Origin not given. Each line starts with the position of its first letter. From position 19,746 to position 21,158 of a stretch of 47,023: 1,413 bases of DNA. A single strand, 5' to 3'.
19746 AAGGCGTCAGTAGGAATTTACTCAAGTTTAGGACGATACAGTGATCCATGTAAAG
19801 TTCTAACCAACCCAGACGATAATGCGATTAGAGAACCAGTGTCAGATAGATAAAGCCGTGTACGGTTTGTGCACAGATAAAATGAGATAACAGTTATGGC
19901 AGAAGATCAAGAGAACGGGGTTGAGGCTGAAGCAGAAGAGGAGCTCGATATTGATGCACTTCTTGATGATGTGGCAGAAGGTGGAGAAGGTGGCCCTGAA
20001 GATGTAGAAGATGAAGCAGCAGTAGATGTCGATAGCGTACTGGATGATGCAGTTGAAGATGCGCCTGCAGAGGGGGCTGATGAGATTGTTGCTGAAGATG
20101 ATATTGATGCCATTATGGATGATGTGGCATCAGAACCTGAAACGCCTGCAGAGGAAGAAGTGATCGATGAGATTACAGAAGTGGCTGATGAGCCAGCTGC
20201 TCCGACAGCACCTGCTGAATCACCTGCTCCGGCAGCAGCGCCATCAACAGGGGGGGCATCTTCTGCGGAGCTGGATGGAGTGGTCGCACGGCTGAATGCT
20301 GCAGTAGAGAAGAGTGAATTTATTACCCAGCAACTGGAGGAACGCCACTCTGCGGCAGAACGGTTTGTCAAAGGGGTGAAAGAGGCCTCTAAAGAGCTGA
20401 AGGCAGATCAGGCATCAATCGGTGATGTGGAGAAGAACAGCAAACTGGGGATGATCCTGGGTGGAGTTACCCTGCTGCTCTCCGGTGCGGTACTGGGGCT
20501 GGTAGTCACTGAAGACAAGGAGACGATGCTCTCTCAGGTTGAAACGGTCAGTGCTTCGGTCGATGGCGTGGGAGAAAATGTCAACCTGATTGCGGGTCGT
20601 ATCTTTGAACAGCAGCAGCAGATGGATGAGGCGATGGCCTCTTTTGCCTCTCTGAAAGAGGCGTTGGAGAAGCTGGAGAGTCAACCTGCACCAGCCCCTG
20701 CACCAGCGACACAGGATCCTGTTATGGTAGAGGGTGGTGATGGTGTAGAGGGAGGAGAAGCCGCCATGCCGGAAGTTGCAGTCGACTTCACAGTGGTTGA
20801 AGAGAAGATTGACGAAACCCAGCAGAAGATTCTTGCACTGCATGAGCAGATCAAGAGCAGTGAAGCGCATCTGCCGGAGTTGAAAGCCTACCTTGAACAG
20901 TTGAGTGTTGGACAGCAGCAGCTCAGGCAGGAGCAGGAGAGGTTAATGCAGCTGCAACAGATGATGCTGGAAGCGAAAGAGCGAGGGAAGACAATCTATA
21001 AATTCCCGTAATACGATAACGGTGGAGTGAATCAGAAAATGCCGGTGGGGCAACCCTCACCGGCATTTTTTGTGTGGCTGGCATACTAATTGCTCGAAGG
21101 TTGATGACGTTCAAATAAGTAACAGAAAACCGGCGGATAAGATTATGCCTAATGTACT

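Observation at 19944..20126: Three tandem FliM-N/CheZ-C-like acidic motifs on a membrane anchor: candidate multivalent CheY-P docking protein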

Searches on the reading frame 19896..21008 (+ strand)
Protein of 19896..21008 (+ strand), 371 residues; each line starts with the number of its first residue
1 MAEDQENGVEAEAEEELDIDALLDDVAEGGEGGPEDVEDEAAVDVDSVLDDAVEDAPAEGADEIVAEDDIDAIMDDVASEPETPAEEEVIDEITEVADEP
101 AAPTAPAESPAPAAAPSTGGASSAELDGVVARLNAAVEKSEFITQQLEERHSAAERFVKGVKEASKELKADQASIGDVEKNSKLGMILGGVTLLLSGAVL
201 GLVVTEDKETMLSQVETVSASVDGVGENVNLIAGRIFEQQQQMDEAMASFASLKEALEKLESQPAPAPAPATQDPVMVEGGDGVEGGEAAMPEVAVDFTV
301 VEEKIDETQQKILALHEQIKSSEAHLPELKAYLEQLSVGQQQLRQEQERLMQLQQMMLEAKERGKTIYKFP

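Call 3: search_protein_families(library=pfam, proteins=[window:19896-21008:+], max_evalue=1)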
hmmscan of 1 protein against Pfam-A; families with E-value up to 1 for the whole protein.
window:19896-21008:+ (371 aa): 17 families
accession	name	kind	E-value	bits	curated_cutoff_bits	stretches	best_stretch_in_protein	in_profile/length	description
PF24611.2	Spectrin_Anc-1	-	0.0039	17.9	33.2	1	144-183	3-42/115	Nuclear anchorage protein 1, spectrin-like repeat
PF05531.17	NPV_P10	-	0.053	14.5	29.8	1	299-357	7-65/75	Nucleopolyhedrovirus P10 protein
PF06009.19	Laminin_II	-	0.14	12.6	33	1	204-263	15-74/138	Laminin Domain II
PF24079.1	UBR4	-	0.36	11.6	27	0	292-355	9-72/125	E3 ubiquitin-protein ligase UBR4-like domain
PF01496.24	V_ATPase_I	-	0.36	9.1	30.7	1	228-362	17-121/815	V-type ATPase 116kDa subunit family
PF06419.17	COG6_N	-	0.46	11.1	27.4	0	208-263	28-83/114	Conserved oligomeric complex COG6, N-terminal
PF25762.1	HAUS1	-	0.47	10.6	40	0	290-358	108-176/236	HAUS augmin-like complex subunit 1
PF00517.22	GP41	-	0.54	10.6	29.6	1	126-171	16-61/197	Retroviral envelope protein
PF06103.16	DUF948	-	0.56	10.9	37.2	0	209-261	36-88/89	Bacterial protein of unknown function (DUF948)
PF06785.16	UPF0242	-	0.57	10.6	33.5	1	295-362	82-149/194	Uncharacterised protein family (UPF0242) N-terminus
PF18595.6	Nuf2_DHR10-like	-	0.61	10.6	28.4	1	303-362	50-106/117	Nuf2, DHR10-like domain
PF13851.11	GAS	-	0.68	9.7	32.3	1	302-362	46-106/200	Growth-arrest specific micro-tubule binding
PF05929.16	Phage_GPO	-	0.69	9.9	33.6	0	215-263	188-236/268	Phage capsid scaffolding protein (GPO) serine peptidase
PF04136.21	COG3_N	-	0.71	10.2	27.9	0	303-360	4-61/147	Conserved oligomeric Golgi complex subunit 3, N-terminal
PF07321.17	YscO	-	0.89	10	28.8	1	125-174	88-137/149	Type III secretion protein YscO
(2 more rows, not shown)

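Call 4: search_protein_families(library=ncbifam, proteins=[window:19896-21008:+], max_evalue=1)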
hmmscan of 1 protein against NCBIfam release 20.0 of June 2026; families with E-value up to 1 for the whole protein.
window:19896-21008:+ (371 aa): 16 families
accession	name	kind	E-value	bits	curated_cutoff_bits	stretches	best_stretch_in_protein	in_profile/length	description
TIGR04211.1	SH3_and_anchor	equivalog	5.1e-07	29.5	65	2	292-365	62-135/198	TIGR04211 family SH3 domain-containing protein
TIGR04527.1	mycoplas_twoTM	subfamily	0.0015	18.3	125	1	293-361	58-127/248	MG_279/MG_280 family protein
NF047515.1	SpiroCoCo_C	equivalog_domain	0.0027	16.9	125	1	303-366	166-229/313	SpiroCoCo family coiled-coil protein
NF052320.1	Cbp1_fam_LP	subfamily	0.0087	15.6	90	1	240-357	43-146/286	Cbp1 family collagen-binding glycoprotein adhesin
NF033885.1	conj_TraP_IncI1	equivalog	0.014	15.1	135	0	208-272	88-151/217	conjugal transfer protein TraP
NF045487.1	ASRP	equivalog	0.014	14.1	300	1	232-359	154-277/593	archaea-specific SMC-related protein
TIGR02168.1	SMC_prok_B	equivalog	0.029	12.1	567.35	1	216-361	291-438/1181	chromosome segregation protein SMC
NF047903.1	MmDecMmdC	equivalog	0.087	13.2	200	0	255-301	34-80/132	methylmalonyl-CoA decarboxylase subunit gamma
NF003034.1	PRK03918.1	equivalog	0.11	10.4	700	1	301-362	191-252/878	DNA double-strand break repair ATPase Rad50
NF047363.1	Zn_ribbon_CdsZ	equivalog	0.14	11.6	275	1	301-364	42-105/251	zinc ribbon domain regulatory protein CdsZ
NF041034.1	Rad50_Sulf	equivalog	0.14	10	1000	1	302-361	572-631/872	DNA double-strand break repair ATPase Rad50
TIGR03495.1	phage_LysB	equivalog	0.18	12.1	92.75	1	300-366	16-83/135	Rz-like lysis system protein LysB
TIGR02169.1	SMC_prok_A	equivalog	0.26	8.8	729.4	0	184-263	653-732/1165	chromosome segregation protein SMC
NF038218.1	IcmG_DotF_IVB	equivalog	0.37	10.4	200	1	207-269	132-194/266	type IVB secretion system protein IcmG/DotF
NF045622.1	Npun_F5560_fam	hypoth_equivalog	0.61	10.2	125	0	303-366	40-93/156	Npun_F5560 family protein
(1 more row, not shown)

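Call 6: find_homologous_proteins(query=window:19896-21008:+, max_evalue=0.001)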
Query window:19896-21008:+ (371 aa): 13 proteins with E <= 0.001 among 8000 candidates.
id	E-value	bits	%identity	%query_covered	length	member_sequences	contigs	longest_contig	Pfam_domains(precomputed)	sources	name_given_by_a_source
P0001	6.8e-219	744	100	100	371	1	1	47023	-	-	-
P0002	2.2e-167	575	78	100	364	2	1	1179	-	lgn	-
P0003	4.4e-133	462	69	100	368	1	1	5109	-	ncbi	-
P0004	2.9e-129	450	67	100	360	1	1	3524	-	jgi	jgi:hypothetical protein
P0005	6.7e-109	383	59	100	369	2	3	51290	-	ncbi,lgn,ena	-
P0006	4.6e-101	357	57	100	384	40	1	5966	-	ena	-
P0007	2.1e-93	332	51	96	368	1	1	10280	-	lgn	-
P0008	5.0e-85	304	52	96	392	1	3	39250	PF05531.18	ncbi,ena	-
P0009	4.2e-77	278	59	68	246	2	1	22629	-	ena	-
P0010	1.9e-74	270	47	96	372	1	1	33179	-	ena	-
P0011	5.6e-74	268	59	67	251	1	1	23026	-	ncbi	-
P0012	1.5e-64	237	54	67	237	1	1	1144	-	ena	-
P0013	2.7e-53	200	54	58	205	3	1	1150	-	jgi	-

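Call 10: find_encoding_contigs(protein=P0005, flank=10000, max_places=3)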
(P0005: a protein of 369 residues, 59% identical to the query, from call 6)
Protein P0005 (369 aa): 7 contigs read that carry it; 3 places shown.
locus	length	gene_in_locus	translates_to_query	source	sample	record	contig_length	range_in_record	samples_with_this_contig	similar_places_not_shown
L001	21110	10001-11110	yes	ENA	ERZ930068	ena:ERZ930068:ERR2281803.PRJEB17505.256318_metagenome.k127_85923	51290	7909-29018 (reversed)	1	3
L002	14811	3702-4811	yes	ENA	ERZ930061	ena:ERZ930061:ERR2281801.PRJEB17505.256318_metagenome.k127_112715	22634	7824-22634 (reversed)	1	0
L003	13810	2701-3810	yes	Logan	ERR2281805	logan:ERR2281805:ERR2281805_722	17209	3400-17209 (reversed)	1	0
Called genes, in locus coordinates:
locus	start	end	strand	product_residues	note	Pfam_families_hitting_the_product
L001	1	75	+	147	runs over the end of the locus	PF02050:FliJ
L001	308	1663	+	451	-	PF02120:Flg_hook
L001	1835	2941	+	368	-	PF00015:MCPsignal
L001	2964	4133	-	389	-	PF16548:FlgT_N, PF16539:FlgT_M, PF16538:FlgT_C (faint)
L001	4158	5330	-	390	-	-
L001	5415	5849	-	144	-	PF02169:LPP20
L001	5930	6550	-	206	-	-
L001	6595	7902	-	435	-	PF04513:Baculo_PEP_C (faint), PF00015:MCPsignal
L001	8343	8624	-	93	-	PF01312:Bac_export_2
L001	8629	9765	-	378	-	PF02120:Flg_hook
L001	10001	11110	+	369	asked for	-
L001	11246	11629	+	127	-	PF00460:Flg_bb_rod (weak)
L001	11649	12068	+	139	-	PF00460:Flg_bb_rod (weak), PF06429:Flg_bbr_C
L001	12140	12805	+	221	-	PF03963:FlgD, PF13861:FLgD_tudor, PF13860:FlgD_ig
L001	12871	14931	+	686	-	PF22692:LlgE_F_G_D1, PF07559:FlgE_D2, PF06429:Flg_bbr_C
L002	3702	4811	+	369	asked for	-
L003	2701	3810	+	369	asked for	-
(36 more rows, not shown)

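Call 11: find_encoding_contigs(protein=P0011, flank=6000, max_places=2)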
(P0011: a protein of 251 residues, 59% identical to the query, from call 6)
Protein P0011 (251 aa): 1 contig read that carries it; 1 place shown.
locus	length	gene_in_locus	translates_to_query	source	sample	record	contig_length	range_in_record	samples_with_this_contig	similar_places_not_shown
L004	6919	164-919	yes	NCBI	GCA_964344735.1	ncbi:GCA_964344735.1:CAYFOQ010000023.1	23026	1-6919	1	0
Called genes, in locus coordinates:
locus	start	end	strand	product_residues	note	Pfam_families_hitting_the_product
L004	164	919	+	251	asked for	-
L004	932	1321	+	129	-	PF00460:Flg_bb_rod (weak)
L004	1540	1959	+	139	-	PF00460:Flg_bb_rod (weak), PF06429:Flg_bbr_C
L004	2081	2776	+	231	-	PF03963:FlgD, PF13861:FLgD_tudor, PF13860:FlgD_ig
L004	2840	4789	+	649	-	PF22692:LlgE_F_G_D1, PF07196:Flagellin_IN (weak), PF07559:FlgE_D2, PF06429:Flg_bbr_C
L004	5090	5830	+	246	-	PF00460:Flg_bb_rod, PF22692:LlgE_F_G_D1, PF06429:Flg_bbr_C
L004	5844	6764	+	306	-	PF00460:Flg_bb_rod, PF06429:Flg_bbr_C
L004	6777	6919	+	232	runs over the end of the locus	PF02107:FlgH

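Call 12: find_encoding_contigs(protein=P0010, flank=6000, max_places=2)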
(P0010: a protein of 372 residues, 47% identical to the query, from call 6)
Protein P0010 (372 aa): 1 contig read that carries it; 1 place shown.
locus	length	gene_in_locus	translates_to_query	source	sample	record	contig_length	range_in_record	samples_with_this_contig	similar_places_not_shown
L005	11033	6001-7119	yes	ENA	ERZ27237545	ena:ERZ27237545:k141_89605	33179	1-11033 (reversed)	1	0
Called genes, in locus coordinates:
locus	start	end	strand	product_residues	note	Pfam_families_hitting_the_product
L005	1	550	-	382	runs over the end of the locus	PF16548:FlgT_N, PF16539:FlgT_M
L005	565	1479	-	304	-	-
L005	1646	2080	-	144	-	PF02169:LPP20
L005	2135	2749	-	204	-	-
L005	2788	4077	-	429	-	PF00015:MCPsignal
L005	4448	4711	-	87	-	PF01312:Bac_export_2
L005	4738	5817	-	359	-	PF02120:Flg_hook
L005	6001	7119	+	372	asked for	-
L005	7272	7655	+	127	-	PF00460:Flg_bb_rod (weak)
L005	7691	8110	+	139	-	PF00460:Flg_bb_rod (weak), PF06429:Flg_bbr_C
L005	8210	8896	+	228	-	PF03963:FlgD, PF13861:FLgD_tudor, PF13860:FlgD_ig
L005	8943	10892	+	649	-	PF22692:LlgE_F_G_D1, PF07559:FlgE_D2, PF06429:Flg_bbr_C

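Call 13: find_encoding_contigs(protein=P0008, flank=6000, max_places=2)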
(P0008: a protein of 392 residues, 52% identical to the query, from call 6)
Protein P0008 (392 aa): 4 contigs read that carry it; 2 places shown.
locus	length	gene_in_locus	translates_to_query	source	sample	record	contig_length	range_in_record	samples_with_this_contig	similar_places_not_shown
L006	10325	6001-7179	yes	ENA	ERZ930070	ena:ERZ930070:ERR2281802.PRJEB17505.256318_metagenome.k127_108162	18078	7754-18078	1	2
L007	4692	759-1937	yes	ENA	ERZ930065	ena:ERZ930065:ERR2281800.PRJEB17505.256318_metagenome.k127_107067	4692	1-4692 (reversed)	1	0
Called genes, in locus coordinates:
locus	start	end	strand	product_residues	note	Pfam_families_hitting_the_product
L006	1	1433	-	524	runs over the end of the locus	-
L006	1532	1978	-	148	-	PF02169:LPP20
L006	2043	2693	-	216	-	-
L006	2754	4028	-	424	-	PF00015:MCPsignal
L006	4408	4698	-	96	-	PF01312:Bac_export_2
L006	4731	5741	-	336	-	PF02120:Flg_hook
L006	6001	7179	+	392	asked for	PF05531:NPV_P10 (faint)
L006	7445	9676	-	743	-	PF08447:PAS_3, PF00512:HisKA, PF02518:HATPase_c, PF00072:Response_reg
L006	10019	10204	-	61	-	PF00700:Flagellin_C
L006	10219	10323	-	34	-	?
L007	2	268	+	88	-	?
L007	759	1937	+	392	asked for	PF05531:NPV_P10 (faint)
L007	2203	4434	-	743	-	PF08447:PAS_3, PF00512:HisKA, PF02518:HATPase_c, PF00072:Response_reg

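Call 14: find_related_loci(query=A1, collection=genome_contigs, flank=10000)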
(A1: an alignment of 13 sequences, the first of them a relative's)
Query A1 (371 aa) in genome_contigs; peptide patterns used: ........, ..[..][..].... (x = any residue, [..] = any of these).
78 stretches matched a pattern; 7 encode a relative of the query (tblastn E <= 1e-3); 7 distinct loci.
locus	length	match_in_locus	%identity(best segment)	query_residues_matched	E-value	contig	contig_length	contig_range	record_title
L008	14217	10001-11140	52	17-371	1e-94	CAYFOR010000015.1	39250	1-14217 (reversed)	MAG TPA_asm: uncultured Piscirickettsiaceae bacterium isolate ERP019367_co2_51 genome assembly, contig: NODE_867_length_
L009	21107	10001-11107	59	1-371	2e-93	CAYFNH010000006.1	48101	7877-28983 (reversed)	MAG TPA_asm: uncultured Piscirickettsiaceae bacterium isolate ERP019367_co1_36 genome assembly, contig: NODE_817_length_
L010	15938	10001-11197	51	5-371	8e-90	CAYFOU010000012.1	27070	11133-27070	MAG TPA_asm: uncultured Piscirickettsiaceae bacterium isolate ERP019367_co2_115 genome assembly, contig: NODE_1349_lengt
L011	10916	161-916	59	122-371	3e-85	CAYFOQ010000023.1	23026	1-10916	MAG TPA_asm: uncultured Piscirickettsiaceae bacterium isolate ERP019367_co1_32 genome assembly, contig: NODE_1953_length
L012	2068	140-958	50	105-371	1e-77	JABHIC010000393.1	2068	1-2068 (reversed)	MAG: Gammaproteobacteria bacterium isolate SI037_bin54 k141_3124773, whole genome shotgun sequence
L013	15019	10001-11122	46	17-371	2e-71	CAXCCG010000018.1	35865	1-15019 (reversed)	MAG TPA_asm: uncultured Gammaproteobacteria bacterium isolate SRR3724456_binner123_Refined_33 genome assembly, contig: E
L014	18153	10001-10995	56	1-371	3e-68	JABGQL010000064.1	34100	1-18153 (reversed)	MAG: Gammaproteobacteria bacterium isolate co234_bin55 NODE_2565_length_34100_cov_72.187223, whole genome shotgun sequen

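Call 20: search_protein_representatives(alignment_id=A1)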
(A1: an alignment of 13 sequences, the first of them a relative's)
Query: 13 sequences, 366 profile positions. Proteins with E-value up to 0.001 (for the whole library): 7; up to 1e-10: 5; up to 1e-30: 5. The best 7 are listed.
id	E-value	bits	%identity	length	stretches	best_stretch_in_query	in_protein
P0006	2.6e-172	590.0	-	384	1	1-366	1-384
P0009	3.1e-129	448.3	-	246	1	120-366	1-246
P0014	8.9e-92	325.0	-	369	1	1-366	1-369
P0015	1.7e-64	235.3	-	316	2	80-366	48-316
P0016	1.0e-49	186.7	-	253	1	123-366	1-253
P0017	4.3e-09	53.0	-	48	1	1-46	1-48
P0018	2.7e-06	43.8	-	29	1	338-366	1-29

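Call 32: predict_structure(alignment_id=A1)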
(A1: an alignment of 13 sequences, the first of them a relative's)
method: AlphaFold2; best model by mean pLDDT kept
length: 371 residues; sequences in the alignment: 13
mean_pLDDT: 57.5   pTM: 0.20
mean pLDDT of the five models: 57.5, 53.3, 52.4, 50.1, 41.0
residues with pLDDT >= 90: 27; 70-90: 86; 50-70: 94; < 50: 164
segments of 3 or more residues with pLDDT < 50: 1-3, 5-16, 29-45, 51-68, 79-122, 174-191, 197-208, 263-293
pLDDT, mean of each block of 10 residues (from residue 1): 41 51 56 39 50 39 43 52 38 38 38 34 65 77 74 71 63 47 44 49 46 50 54 66 73 65 43 31 33 60 85 87 84 92 94 90 63 53
secondary structure, 60 per line:
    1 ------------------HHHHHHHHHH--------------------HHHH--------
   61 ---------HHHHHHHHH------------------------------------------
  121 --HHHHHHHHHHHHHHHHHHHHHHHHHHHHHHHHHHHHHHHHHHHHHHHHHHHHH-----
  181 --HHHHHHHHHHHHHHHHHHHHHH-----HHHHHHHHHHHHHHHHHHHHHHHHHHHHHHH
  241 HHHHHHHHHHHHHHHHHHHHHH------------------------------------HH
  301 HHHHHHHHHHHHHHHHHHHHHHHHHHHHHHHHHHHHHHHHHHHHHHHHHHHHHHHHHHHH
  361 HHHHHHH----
elements in order: H19-28 H49-52 H70-78 H123-175 H183-204 H210-262 H299-367

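Call 44: find_encoding_contigs(protein=P0014, flank=10000, max_places=2)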
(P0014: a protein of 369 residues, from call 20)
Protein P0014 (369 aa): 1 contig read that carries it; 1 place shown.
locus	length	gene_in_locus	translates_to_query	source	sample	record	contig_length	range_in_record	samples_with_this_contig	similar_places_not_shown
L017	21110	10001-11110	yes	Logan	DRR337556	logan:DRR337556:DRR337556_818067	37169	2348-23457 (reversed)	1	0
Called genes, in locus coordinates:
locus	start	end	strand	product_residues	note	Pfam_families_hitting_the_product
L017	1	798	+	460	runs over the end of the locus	PF00006:ATP-synt_ab, PF18269:T3SS_ATPase_C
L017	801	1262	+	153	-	PF02050:FliJ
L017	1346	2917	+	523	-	PF02120:Flg_hook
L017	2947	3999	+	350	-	PF00015:MCPsignal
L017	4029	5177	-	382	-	PF16548:FlgT_N, PF16539:FlgT_M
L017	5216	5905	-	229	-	-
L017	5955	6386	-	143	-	PF02169:LPP20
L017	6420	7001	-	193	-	-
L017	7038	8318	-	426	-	PF00015:MCPsignal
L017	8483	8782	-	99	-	PF01312:Bac_export_2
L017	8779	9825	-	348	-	PF02120:Flg_hook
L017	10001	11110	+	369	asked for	-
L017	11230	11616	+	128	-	PF00460:Flg_bb_rod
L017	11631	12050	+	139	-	PF00460:Flg_bb_rod (weak), PF06429:Flg_bbr_C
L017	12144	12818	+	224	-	PF03963:FlgD, PF13861:FLgD_tudor, PF13860:FlgD_ig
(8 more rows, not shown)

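Call 45: find_encoding_contigs(protein=P0015, flank=10000, max_places=2)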
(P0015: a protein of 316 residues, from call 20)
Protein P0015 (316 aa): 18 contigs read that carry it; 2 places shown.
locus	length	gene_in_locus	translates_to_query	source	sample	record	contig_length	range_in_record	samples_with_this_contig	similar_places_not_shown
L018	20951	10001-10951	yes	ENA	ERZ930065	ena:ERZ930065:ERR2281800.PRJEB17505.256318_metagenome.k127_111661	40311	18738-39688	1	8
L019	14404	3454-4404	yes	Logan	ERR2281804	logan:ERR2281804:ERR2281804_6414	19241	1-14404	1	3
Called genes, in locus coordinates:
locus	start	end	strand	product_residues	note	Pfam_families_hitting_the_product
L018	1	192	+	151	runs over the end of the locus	PF02050:FliJ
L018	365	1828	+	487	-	PF02120:Flg_hook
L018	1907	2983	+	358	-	PF00015:MCPsignal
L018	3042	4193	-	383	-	PF16548:FlgT_N, PF16539:FlgT_M (weak)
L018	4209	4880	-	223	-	-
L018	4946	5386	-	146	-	PF02169:LPP20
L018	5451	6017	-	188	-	-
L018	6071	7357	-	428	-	PF00015:MCPsignal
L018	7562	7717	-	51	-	-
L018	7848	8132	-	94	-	PF01312:Bac_export_2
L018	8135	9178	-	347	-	PF02120:Flg_hook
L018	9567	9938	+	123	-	-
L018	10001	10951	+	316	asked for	-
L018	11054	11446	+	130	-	PF00460:Flg_bb_rod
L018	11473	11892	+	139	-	PF00460:Flg_bb_rod (weak), PF06429:Flg_bbr_C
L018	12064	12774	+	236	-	PF03963:FlgD, PF13861:FLgD_tudor, PF13860:FlgD_ig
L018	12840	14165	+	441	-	PF22692:LlgE_F_G_D1, PF07559:FlgE_D2, PF06429:Flg_bbr_C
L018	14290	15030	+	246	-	PF22692:LlgE_F_G_D1, PF06429:Flg_bbr_C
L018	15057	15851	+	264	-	PF00460:Flg_bb_rod (weak), PF22692:LlgE_F_G_D1, PF06429:Flg_bbr_C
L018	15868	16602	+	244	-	PF02107:FlgH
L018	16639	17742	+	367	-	PF02119:FlgI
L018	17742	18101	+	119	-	PF10135:Rod-binding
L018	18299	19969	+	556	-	PF00460:Flg_bb_rod, PF22638:FlgK_D1, PF06429:Flg_bbr_C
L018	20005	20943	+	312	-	PF00669:Flagellin_N, PF00700:Flagellin_C (weak)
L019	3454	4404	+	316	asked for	-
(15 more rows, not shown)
